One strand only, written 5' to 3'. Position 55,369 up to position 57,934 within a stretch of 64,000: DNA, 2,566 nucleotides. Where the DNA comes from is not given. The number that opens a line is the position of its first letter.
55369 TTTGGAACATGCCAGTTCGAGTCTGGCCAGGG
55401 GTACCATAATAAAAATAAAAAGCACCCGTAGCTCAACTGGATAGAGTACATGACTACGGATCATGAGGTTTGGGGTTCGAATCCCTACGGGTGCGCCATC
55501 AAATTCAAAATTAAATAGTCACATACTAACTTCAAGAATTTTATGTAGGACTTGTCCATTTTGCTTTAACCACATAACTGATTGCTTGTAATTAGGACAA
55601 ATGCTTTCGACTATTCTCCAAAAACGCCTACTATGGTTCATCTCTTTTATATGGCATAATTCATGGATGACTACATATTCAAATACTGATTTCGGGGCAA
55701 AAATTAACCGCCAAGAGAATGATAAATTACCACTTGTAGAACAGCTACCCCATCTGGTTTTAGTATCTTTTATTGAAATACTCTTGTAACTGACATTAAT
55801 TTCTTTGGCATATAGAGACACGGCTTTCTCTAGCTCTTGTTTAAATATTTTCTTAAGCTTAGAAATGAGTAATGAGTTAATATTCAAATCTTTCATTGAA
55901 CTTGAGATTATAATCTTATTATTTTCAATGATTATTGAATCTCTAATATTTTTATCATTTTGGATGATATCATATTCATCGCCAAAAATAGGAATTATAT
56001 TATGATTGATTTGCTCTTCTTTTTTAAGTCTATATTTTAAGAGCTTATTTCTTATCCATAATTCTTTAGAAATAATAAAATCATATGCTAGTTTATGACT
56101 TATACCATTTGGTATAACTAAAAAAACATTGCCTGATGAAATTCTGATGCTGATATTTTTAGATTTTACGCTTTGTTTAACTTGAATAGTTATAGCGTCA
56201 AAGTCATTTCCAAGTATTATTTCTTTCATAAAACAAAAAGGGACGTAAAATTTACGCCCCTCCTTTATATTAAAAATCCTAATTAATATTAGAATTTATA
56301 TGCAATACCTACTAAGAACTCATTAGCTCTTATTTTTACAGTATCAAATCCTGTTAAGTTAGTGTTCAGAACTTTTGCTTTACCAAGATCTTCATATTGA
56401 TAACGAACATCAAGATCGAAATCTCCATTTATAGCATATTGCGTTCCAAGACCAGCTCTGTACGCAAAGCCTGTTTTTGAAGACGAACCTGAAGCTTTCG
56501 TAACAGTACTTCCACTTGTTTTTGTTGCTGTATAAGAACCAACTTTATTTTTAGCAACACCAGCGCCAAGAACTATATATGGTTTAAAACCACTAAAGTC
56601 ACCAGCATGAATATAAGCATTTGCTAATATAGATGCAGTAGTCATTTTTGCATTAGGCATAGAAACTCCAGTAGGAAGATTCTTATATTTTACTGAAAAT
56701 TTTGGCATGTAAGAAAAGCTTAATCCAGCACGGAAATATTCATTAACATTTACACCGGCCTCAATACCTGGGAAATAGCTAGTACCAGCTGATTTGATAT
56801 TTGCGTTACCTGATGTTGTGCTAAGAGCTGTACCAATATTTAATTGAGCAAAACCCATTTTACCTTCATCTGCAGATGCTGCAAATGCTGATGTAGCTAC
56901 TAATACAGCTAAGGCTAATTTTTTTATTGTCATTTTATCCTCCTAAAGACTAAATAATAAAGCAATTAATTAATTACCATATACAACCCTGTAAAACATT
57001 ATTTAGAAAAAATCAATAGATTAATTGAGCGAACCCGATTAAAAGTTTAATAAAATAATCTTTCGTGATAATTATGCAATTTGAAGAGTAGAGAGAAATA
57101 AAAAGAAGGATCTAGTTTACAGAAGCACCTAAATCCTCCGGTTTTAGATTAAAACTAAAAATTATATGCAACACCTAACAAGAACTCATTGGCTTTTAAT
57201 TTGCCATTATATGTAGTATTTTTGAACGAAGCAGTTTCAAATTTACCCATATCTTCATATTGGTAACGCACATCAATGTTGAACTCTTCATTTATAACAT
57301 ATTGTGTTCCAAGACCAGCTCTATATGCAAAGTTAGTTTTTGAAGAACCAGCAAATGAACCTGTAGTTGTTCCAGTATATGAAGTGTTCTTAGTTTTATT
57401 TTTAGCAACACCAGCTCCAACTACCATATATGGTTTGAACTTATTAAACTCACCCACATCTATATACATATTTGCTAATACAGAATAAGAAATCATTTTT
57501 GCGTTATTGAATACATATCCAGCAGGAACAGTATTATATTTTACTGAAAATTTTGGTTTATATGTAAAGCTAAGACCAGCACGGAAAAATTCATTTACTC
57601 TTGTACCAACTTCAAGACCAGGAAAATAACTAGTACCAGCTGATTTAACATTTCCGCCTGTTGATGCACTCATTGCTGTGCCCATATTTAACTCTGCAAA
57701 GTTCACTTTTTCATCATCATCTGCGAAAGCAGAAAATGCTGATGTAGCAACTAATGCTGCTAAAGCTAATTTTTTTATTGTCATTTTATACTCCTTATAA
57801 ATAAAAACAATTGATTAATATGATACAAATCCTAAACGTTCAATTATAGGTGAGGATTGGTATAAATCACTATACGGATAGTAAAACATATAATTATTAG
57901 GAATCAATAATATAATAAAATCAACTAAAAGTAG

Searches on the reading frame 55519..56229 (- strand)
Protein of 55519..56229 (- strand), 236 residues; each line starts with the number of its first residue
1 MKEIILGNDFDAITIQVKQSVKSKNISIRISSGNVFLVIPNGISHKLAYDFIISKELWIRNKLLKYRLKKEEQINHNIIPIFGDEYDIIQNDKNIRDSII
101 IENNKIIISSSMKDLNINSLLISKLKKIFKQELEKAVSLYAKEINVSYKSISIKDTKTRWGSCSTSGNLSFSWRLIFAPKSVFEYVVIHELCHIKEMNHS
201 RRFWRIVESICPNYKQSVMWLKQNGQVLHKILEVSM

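Call 95: search_protein_families(library=pfam, proteins=[window:55519-56229:-], max_evalue=0.001)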
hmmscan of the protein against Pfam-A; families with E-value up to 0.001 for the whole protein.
window:55519-56229:- (236 aa): 2 families
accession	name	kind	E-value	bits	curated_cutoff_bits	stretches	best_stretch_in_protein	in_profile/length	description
PF01863.23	YgjP-like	-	6.4e-57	193.3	26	1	24-224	1-207/207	YgjP-like, metallopeptidase domain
PF08325.16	WLM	-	0.0006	20.4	26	1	186-217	86-117/190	WLM domain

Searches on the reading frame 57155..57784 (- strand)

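Call 95: search_protein_families(library=pfam, proteins=[window:57155-57784:-], max_evalue=0.001)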
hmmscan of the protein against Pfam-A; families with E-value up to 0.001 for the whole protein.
window:57155-57784:- (209 aa): 5 families
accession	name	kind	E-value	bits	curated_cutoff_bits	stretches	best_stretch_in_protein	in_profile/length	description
PF13505.12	OMP_b-brl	-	5.9e-16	59.6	28.7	1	8-209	2-175/175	Outer membrane protein beta-barrel domain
PF02462.21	Opacity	-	5.6e-06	26.9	21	1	93-191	23-117/126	Opacity family porin protein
PF09411.16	PagL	-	1.2e-05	25.9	23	1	112-175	55-112/136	Lipid A 3-O-deacylase (PagL)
PF02530.20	Porin_2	-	7.2e-05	22.8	22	1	98-205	247-357/357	Porin subfamily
PF01389.23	OmpA_membrane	-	0.00093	19.4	21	0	59-208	41-175/180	OmpA-like transmembrane domain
